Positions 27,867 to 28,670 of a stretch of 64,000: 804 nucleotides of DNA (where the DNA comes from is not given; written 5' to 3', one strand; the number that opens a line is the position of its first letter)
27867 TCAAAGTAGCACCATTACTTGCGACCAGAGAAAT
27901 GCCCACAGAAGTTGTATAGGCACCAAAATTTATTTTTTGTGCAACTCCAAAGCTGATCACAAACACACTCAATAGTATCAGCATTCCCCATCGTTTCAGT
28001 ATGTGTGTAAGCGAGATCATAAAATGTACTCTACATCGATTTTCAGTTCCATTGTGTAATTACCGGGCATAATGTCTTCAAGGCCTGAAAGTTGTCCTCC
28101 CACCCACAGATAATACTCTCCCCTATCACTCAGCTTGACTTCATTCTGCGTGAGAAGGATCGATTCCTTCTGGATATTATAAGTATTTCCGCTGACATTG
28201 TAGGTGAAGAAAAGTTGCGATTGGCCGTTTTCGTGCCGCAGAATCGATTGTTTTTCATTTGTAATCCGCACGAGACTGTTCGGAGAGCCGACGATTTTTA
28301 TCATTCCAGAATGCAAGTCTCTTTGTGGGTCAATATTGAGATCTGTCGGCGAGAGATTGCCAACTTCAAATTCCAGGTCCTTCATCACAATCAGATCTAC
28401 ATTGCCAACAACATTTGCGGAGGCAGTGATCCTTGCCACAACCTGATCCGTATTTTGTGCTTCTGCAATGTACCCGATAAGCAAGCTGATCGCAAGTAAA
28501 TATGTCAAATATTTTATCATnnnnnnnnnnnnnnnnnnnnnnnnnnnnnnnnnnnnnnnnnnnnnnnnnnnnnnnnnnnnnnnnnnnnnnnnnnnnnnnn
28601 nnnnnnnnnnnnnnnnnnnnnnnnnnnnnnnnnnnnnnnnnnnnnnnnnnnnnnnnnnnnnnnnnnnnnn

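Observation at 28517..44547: A ~5,340-aa T9SS-sorted beta-helix adhesin is transcriptionally fused to pilin genes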

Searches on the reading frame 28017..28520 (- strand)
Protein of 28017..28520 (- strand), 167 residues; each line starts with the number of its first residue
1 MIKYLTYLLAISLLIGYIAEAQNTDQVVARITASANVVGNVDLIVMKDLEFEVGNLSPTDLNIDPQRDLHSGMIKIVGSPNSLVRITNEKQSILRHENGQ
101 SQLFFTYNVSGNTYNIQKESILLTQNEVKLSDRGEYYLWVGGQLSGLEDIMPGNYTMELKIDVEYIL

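Call 5: search_protein_families(library=pfam, proteins=[window:28017-28520:-], max_evalue=0.1)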
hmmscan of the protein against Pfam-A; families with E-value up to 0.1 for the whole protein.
window:28017-28520:- (167 aa): 2 families
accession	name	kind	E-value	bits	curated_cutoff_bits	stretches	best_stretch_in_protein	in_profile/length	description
PF14352.11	DUF4402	-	3.3e-05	25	25.2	1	71-165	46-129/129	Domain of unknown function (DUF4402)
PF20098.4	DUF6488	-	0.052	13.9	27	0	4-118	3-107/110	Family of unknown function (DUF6488)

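Call 6: search_protein_families(library=ncbifam, proteins=[window:28017-28520:-], max_evalue=0.1)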
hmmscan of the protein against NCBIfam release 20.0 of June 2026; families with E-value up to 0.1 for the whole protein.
window:28017-28520:- (167 aa): 0 families

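Call 18: find_homologous_proteins(query=window:28020-28520:-, max_evalue=0.001)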
Query window:28020-28520:- (167 aa): 73 proteins with E <= 0.001 among 102 candidates.
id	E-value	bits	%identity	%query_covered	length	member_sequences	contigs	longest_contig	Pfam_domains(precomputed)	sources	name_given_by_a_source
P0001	6.2e-90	317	91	100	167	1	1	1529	PF14352.12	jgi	jgi:hypothetical protein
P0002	1.3e-88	313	90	100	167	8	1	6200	PF14352.12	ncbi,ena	-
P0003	6.2e-83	295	83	100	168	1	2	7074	-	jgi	jgi:hypothetical protein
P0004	5.7e-81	288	84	98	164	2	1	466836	PF14352.12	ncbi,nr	ncbi:MAG: hypothetical protein NTX44_02035 [Ignavibacteriales bacterium]|nr:hypothetical protein [Ig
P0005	1.1e-80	287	87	94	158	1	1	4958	-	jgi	jgi:hypothetical protein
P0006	1.9e-80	286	82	100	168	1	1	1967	PF14352.12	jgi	jgi:hypothetical protein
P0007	5.6e-80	285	82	100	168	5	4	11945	-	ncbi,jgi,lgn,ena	ncbi:MAG: hypothetical protein ABSC53_06850 [Bacteroidota bacterium]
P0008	3.3e-79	282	82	100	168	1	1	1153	-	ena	-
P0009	2.4e-78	280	79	100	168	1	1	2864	-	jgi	jgi:hypothetical protein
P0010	1.1e-77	277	80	100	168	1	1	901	-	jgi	jgi:hypothetical protein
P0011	1.6e-77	277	77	100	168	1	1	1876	-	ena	-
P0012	4.3e-77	276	77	99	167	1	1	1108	-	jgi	jgi:hypothetical protein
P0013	9.6e-77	274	77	100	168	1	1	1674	-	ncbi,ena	-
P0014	2.0e-76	273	76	99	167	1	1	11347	-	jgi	jgi:hypothetical protein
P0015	2.1e-76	273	76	100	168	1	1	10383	-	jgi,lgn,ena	jgi:hypothetical protein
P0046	1.5e-60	222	62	100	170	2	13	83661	-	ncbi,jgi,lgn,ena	ncbi:MAG: hypothetical protein ABSE41_11760 [Bacteroidota bacterium]|jgi:hypothetical protein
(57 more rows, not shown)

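Call 19: find_encoding_contigs(protein=P0004, flank=10000, max_places=3)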
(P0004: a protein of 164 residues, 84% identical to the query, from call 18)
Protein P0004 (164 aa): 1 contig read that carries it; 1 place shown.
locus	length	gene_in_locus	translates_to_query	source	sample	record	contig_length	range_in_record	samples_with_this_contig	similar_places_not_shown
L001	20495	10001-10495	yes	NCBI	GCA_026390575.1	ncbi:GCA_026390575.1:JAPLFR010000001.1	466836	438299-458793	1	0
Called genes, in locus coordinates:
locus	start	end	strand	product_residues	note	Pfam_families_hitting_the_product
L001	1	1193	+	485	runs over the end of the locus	PF03446:NAD_binding_2, PF00393:6PGD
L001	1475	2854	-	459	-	PF00072:Response_reg, PF00158:Sigma54_activat, PF14532:Sigma54_activ_2, PF07728:AAA_5 (weak), PF25601:AAA_lid_14, PF02954:HTH_8 (weak)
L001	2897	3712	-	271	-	PF00512:HisKA, PF02518:HATPase_c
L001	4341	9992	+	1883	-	PF09134:Invasin_D3, PF18962:Por_Secre_tail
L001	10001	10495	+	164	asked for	PF14352:DUF4402 (faint)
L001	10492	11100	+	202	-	-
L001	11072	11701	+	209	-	-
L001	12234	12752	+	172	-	PF14352:DUF4402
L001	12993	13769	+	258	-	-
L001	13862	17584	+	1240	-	PF00515:TPR_1 (faint), PF07719:TPR_2 (faint), PF13432:TPR_16 (faint), PF13174:TPR_6 (weak), PF14559:TPR_19 (weak)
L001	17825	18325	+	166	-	-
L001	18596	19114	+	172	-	-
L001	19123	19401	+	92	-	-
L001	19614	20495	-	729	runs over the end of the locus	PF05226:CHASE2, PF00211:Guanylate_cyc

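Call 20: find_encoding_contigs(protein=P0046, flank=10000, max_places=3)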
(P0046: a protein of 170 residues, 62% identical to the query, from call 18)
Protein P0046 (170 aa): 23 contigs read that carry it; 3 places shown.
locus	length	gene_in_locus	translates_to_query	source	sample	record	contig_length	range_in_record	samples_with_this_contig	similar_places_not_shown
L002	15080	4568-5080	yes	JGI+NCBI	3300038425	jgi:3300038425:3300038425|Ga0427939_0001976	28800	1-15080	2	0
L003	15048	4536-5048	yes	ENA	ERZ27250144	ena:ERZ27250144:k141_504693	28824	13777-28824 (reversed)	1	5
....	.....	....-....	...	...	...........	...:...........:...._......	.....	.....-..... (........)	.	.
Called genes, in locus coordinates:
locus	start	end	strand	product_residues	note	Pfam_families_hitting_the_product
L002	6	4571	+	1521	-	PF18962:Por_Secre_tail (weak)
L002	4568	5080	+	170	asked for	-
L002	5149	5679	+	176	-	-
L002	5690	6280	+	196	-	-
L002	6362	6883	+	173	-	-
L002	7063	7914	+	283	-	-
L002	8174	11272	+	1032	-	-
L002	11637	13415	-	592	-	-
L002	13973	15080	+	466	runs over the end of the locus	PF00753:Lactamase_B, PF23023:Anti-Pycsar_Apyc1 (weak), PF12706:Lactamase_B_2, PF16661:Lactamase_B_6, PF10996:Beta-Casp, PF07521:RMMBL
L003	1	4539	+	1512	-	?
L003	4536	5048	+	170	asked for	-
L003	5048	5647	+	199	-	-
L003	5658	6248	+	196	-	-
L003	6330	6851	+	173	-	-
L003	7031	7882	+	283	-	-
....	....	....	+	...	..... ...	-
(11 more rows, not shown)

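Call 44: search_solved_structures(query=A2, max_evalue=10)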
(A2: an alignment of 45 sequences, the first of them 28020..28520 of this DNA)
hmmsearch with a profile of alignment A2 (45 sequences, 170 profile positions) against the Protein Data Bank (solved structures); distinct sequences matched with E-value up to 10: 5.
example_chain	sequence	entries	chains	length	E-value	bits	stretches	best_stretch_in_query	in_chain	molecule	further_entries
5h8d_A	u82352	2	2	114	0.031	17.5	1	90-145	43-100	VHH nanobody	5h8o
4fcy_A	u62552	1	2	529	1.5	12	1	120-154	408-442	Transposase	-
7vfb_B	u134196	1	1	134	1.7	11.9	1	91-157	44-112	nb2b4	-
8z8v_B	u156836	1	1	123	1.7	11.8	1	117-148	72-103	ALB8:VHH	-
1bcm_A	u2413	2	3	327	2.1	11.5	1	120-158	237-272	BACTERIOPHAGE MU TRANSPOSASE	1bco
